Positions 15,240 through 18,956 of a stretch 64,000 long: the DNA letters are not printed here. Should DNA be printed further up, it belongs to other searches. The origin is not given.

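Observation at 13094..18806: WYL regulator coupled to a PD-(D/E)xK nuclease, convergent with a 1139-aa Dna2/Nhi-like Fe-S nuclease-SF1 helicase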

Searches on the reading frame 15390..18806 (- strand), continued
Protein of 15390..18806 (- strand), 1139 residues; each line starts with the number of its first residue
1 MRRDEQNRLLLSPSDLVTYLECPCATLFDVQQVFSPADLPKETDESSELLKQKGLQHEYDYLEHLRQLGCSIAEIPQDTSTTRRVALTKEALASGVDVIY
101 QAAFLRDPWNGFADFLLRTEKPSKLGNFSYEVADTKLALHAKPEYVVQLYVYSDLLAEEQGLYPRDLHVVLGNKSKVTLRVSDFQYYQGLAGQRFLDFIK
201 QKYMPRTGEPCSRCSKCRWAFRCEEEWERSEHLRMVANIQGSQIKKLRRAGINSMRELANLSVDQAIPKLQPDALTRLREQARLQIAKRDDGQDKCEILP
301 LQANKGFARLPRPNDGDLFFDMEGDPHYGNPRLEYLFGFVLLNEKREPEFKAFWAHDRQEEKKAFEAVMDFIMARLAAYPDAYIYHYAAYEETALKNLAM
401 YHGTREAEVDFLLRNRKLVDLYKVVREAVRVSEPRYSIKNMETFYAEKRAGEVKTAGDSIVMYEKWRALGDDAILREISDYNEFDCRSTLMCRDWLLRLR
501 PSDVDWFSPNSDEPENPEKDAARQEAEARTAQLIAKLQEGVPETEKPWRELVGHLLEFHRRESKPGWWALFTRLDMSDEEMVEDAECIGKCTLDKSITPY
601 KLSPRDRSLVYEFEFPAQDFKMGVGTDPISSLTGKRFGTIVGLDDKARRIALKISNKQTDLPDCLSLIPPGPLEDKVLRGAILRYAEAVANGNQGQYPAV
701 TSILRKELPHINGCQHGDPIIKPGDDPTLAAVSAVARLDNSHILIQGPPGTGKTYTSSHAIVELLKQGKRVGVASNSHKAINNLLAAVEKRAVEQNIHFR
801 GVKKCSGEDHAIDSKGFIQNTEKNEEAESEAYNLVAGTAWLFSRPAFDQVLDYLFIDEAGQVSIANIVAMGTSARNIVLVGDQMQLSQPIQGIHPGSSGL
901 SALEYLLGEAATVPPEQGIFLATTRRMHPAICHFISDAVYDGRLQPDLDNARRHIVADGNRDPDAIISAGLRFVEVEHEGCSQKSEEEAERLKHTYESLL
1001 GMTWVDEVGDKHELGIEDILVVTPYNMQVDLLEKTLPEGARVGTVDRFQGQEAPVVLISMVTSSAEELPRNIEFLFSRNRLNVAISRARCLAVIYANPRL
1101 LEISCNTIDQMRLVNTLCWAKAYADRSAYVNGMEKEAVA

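Call 68: get_annotated_region(hit=H17, flank=6000)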
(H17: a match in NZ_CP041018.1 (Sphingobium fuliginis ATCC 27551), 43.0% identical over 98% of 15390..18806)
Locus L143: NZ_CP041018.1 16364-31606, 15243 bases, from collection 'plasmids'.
description: Sphingobium fuliginis ATCC 27551 plasmid pSF1, complete sequence
organism: Sphingobium fuliginis ATCC 27551 (NCBI taxid 1208342)
taxonomy: Bacteria; Pseudomonadota; Alphaproteobacteria; Sphingomonadales; Sphingomonadaceae; Sphingobium; Sphingobium fuliginis; Sphingobium fuliginis ATCC 27551
host: -; source: cell culture,Water of rice field; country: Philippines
typing (MOB-suite, as given by PLSDB): conjugative; replicon rep_cluster_647; relaxase MOBP; mating-pair formation MPF_T
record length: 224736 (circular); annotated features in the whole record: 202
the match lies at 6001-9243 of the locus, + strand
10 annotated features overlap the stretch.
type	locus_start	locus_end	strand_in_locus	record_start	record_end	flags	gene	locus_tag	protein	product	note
CDS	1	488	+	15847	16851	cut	virB11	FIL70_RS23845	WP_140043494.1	P-type DNA transfer ATPase VirB11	GO:0044097 - secretion by the type IV secretion system [Evidence IEA]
CDS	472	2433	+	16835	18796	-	-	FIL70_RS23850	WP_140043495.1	type IV secretory system conjugative DNA transfer family protein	-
CDS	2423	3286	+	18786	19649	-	-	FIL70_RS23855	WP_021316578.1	LPD7 domain-containing protein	-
CDS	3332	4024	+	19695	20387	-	-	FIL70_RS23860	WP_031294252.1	HEPN domain-containing protein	-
CDS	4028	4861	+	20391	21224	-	-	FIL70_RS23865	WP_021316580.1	DUF3883 domain-containing protein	-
CDS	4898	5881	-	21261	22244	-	-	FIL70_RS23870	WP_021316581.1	WYL domain-containing protein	-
CDS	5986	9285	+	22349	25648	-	-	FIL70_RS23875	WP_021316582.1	TM0106 family RecB-like putative nuclease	-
CDS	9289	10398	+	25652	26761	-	-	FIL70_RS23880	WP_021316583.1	DNA repair exonuclease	-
CDS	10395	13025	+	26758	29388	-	-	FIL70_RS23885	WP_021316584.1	AAA family ATPase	GO:0006302 - double-strand break repair [Evidence IEA]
CDS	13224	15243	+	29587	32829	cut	-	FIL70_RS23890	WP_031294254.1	site-specific DNA-methyltransferase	GO:0009307 - DNA restriction-modification system [Evidence IEA]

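Call 69: get_annotated_region(hit=H1, flank=6000)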
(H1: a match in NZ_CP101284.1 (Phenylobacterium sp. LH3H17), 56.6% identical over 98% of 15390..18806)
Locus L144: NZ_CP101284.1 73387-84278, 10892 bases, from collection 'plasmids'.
description: Phenylobacterium sp. LH3H17 plasmid pA, complete sequence
organism: Phenylobacterium sp. LH3H17 (NCBI taxid 2903901)
taxonomy: Bacteria; Pseudomonadota; Alphaproteobacteria; Caulobacterales; Caulobacteraceae; Phenylobacterium; Phenylobacterium sp. LH3H17
host: -; source: -; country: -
typing (MOB-suite, as given by PLSDB): non-mobilizable; replicon rep_cluster_691; mating-pair formation MPF_T
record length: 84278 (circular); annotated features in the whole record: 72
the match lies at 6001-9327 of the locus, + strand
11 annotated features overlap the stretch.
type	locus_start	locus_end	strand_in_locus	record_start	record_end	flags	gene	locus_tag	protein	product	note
CDS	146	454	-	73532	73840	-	-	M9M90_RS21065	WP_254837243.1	hypothetical protein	-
CDS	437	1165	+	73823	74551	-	trbB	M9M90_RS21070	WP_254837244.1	P-type conjugative transfer ATPase TrbB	-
CDS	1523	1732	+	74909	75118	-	-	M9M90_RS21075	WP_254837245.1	hypothetical protein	-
CDS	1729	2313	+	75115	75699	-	-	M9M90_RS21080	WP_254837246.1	Fic family protein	-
CDS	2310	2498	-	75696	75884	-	-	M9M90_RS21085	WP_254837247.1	ribbon-helix-helix protein, CopG family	-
CDS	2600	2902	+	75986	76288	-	-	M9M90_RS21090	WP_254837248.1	multiubiquitin domain-containing protein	-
CDS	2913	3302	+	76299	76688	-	-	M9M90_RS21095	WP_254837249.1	E2/UBC family protein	-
CDS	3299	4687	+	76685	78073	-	-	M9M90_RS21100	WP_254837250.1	ThiF family adenylyltransferase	-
CDS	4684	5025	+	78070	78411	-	-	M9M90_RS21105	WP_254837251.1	DUF6527 family protein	-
CDS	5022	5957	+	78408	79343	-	-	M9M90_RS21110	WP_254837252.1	hypothetical protein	-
CDS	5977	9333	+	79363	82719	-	-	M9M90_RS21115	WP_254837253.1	TM0106 family RecB-like putative nuclease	-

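Call 70: get_annotated_region(hit=H13, flank=6000)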
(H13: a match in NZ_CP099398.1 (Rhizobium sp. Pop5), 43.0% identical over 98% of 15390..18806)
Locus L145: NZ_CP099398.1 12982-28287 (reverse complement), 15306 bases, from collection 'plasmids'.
description: Rhizobium sp. Pop5 plasmid pRsp_Pop5_3, complete sequence
organism: Rhizobium sp. Pop5 (NCBI taxid 1223565)
taxonomy: Bacteria; Pseudomonadota; Alphaproteobacteria; Hyphomicrobiales; Rhizobiaceae; Rhizobium; Rhizobium sp. Pop5
host: -; source: Phaseolus vulgaris,Cell culture; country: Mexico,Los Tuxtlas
typing (MOB-suite, as given by PLSDB): conjugative; replicon rep_cluster_287; relaxase MOBQ; mating-pair formation MPF_T
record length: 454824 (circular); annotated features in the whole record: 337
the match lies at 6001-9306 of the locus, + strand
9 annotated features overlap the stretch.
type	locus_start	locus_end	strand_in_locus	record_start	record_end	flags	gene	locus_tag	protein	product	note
CDS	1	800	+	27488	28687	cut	-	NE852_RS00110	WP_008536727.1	IS256 family transposase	-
CDS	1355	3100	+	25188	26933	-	-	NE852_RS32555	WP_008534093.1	DNA methyltransferase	GO:0006306 - DNA methylation [Evidence IEA]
CDS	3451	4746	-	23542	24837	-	dgt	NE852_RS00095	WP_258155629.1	dGTP triphosphohydrolase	GO:0015949 - nucleobase-containing small molecule interconversion [Evidence IEA]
CDS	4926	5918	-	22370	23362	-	-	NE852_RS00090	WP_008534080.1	WYL domain-containing protein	-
CDS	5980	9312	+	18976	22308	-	-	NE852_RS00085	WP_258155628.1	TM0106 family RecB-like putative nuclease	-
CDS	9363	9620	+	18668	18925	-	-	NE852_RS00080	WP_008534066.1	multiubiquitin domain-containing protein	-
CDS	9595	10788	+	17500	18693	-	-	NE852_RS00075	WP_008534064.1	ThiF family adenylyltransferase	-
CDS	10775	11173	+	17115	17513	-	-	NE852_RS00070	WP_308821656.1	DUF6527 family protein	-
CDS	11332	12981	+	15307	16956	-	rmuC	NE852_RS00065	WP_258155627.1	DNA recombination protein RmuC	-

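Call 73: search_protein_families(library=padloc, proteins=[L088:11417-12004:-, L088:10435-11436:-, L089:10467-11342:-, L090:10917-11612:-, L090:10431-10859:-, L040:8190-8858:-], max_evalue=0.001)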
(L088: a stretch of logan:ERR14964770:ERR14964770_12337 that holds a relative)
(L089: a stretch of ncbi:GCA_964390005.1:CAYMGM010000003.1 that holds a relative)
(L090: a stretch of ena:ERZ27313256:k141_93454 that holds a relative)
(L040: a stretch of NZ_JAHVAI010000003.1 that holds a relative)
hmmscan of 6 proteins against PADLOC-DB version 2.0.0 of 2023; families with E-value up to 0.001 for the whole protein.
L088:11417-12004:- (196 aa): 0 families

L088:10435-11436:- (334 aa): 0 families

L089:10467-11342:- (292 aa): 0 families

L090:10917-11612:- (232 aa): 0 families

L090:10431-10859:- (143 aa): 0 families

L040:8190-8858:- (223 aa): 0 families

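Call 74: search_protein_families(library=pfam, proteins=[L088:11417-12004:-, L088:10435-11436:-, L089:10467-11342:-, L090:10917-11612:-, L090:10431-10859:-, L040:8190-8858:-], max_evalue=0.01)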
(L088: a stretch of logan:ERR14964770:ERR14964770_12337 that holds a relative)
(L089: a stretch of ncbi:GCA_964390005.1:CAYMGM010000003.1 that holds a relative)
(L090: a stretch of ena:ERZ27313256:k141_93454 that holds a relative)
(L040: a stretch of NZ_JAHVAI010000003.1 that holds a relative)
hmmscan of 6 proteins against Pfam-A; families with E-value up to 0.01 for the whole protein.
L088:11417-12004:- (196 aa): 2 families
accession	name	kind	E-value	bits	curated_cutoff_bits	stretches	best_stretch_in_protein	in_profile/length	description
PF08238.18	Sel1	-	1.5e-07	32.1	30.7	1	62-94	1-33/36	Sel1 repeat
PF09864.15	MliC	-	6.8e-05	23.2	22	1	110-170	1-59/67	Membrane-bound lysozyme-inhibitor of c-type lysozyme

L088:10435-11436:- (334 aa): 0 families

L089:10467-11342:- (292 aa): 1 family
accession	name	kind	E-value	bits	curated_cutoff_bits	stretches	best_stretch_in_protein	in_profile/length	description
PF14022.11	DUF4238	-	2.5e-28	99.8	27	1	6-268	1-277/281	Protein of unknown function (DUF4238)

L090:10917-11612:- (232 aa): 0 families

L090:10431-10859:- (143 aa): 1 family
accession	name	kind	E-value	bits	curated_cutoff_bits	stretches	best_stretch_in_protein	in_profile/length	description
PF09864.15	MliC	-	0.0048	17.3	22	1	58-108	1-50/67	Membrane-bound lysozyme-inhibitor of c-type lysozyme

L040:8190-8858:- (223 aa): 0 families

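Call 95: search_protein_families(library=pfam, alignment_id=A3, max_evalue=0.00001)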
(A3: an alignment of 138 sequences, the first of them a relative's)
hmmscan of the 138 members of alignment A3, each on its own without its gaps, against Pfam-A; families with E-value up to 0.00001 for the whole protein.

A. member 1, L008:9147-9977:+ (277 aa): 1 family
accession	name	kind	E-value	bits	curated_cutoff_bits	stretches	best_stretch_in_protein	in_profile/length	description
PF08808.17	RES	-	1.9e-06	28.4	23.2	1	112-245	9-157/157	RES domain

B. families by the number of members that match (of 138 scanned): 110 families (the first 25 are shown)
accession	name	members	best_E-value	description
PF13280.12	WYL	7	1.4e-22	WYL domain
PF25583.1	WCX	6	6.3e-21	WCX domain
PF02646.22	RmuC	3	7.2e-106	RmuC family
PF08240.17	ADH_N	3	1.2e-29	Alcohol dehydrogenase GroES-like domain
PF00107.32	ADH_zinc_N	3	3.4e-21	Zinc-binding dehydrogenase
PF07690.21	MFS_1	2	8.7e-29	Major Facilitator Superfamily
PF13424.12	TPR_12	2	6.8e-18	Tetratricopeptide repeat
PF00589.27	Phage_integrase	2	8.3e-18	Phage integrase family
PF07728.20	AAA_5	2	2.3e-16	AAA domain (dynein-related subfamily)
PF01442.23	Apolipoprotein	2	1e-12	Apolipoprotein A1/A4/E domain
PF14267.11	DUF4357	2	1e-11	Domain of unknown function (DUF4357)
PF00665.32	rve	2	2.8e-10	Integrase core domain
PF13304.12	AAA_21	2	3.5e-08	AAA domain, putative AbiEii toxin, Type IV TA system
PF02463.25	SMC_N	2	1e-06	RecF/RecN/SMC N terminal domain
PF13166.12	AAA_13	1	2.5e-140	AAA domain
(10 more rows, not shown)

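Call 96: search_protein_families(library=padloc, alignment_id=A3, max_evalue=0.00001)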
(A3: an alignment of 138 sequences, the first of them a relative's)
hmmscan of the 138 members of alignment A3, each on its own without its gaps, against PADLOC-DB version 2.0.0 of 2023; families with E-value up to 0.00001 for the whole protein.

A. member 1, L008:9147-9977:+ (277 aa): 0 families

B. families by the number of members that match (of 138 scanned): 254 families (the first 25 are shown)
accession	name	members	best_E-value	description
PDLC01457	WYL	7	4e-44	"CAS-I,CAS-II,CAS-III,CAS-IV,CAS-V,CAS-VI; associated_signaling"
PDLC01652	WYL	7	1.3e-37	"CAS-I,CAS-II,CAS-III,CAS-IV,CAS-V,CAS-VI; associated_signaling"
PDLC01766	Cas3c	6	1.9e-22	-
PDLC03812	RTasRmuC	3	3.6e-60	DRT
PDLC04134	mad2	3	2e-12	mads_2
PDLC04135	mad3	2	4.8e-26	mads_3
PDLC04923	PDC-S14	2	7e-21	-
PDLC04925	PDC-S14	2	3.9e-19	-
PDLC04815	PDC-S02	2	4e-16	-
PDLC03547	REase_II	2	2.2e-13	Type II restriction enzyme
PDLC04819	PDC-S02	2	2.9e-11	-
PDLC03448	REase_II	2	9.2e-11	Type II restriction enzyme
PDLC02980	AriA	2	4.5e-10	-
PDLC00648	ZorA3|ZorA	2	2e-09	MotA/ExbB/TolQ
PDLC04922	PDC-S14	2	1.3e-07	-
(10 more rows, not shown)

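Call 97: predict_structure(alignment_id=A2)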
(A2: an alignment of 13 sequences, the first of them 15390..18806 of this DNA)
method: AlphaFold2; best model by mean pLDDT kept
length: 1139 residues; sequences in the alignment: 13
mean_pLDDT: 71.7   pTM: 0.47
mean pLDDT of the five models: 71.7, 66.3, 66.1, 63.3, 57.8
residues with pLDDT >= 90: 135; 70-90: 591; 50-70: 219; < 50: 194
segments of 3 or more residues with pLDDT < 50: 204-209, 325-333, 436-440, 511-515, 561-568, 672-675, 749-751, 883-899, 921-951, 962-982, 1062-1139
pLDDT, mean of each block of 10 residues (from residue 1): 76 82 77 72 61 84 91 89 90 93 86 90 91 88 82 90 90 88 78 82 52 59 62 67 79 82 75 78 78 72 76 87 53 63 82 75 84 88 82 70 69 81 79 54 55 65 69 79 83 86 74 50 65 82 82 70 45 62 74 86 83 82 79 77 85 77 78 58 89 87 88 79 75 89 70 78 93 83 87 88 81 83 82 88 88 84 78 92 46 42 66 63 35 35 37 55 42 38 61 75 71 78 66 80 57 62 38 35 40 44 38 42 39 31
secondary structure, 60 per line:
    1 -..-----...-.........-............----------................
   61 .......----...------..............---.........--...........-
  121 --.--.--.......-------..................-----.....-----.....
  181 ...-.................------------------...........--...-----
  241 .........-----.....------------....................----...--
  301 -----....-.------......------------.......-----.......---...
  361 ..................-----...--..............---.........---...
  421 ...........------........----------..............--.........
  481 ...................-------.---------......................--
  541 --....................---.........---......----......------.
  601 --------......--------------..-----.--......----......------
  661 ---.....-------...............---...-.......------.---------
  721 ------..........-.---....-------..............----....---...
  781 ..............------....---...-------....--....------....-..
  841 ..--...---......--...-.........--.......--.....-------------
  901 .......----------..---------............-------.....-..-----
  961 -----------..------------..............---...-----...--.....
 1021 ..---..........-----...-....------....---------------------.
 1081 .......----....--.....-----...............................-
elements in order (helices of 4 or more, strands of 3 or more residues): E9-11 H13-21 H23-34 H45-67 E72-74 H81-94 E98-106 E109-119 E129-135 H143-160 E166-170 E176-180 H185-201 H220-230 H241-249 H255-259 H272-291 E296-298 H306-309 E318-323 E336-342 E348-354 H358-378 E384-386 H389-402 H406-414 E418-420 H421-428 E429-431 H438-445 H456-469 H472-499 H517-538 H543-562 H566-574 H578-583 E588-593 E609-614 E639-644 E649-654 E664-668 H676-690 H698-704 H727-736 E742-745 H753-766 E771-774 H778-794 E801-804 E818-821 H824-827 E834-837 H839-842 E851-856 H864-871 E874-880 H883-887 H902-907 H929-940 H948-952 H986-999 E1003-1005 E1011-1013 E1019-1022 H1026-1035 E1041-1043 H1045-1048 E1055-1058 H1080-1087 E1092-1095 H1098-1102 H1108-1138
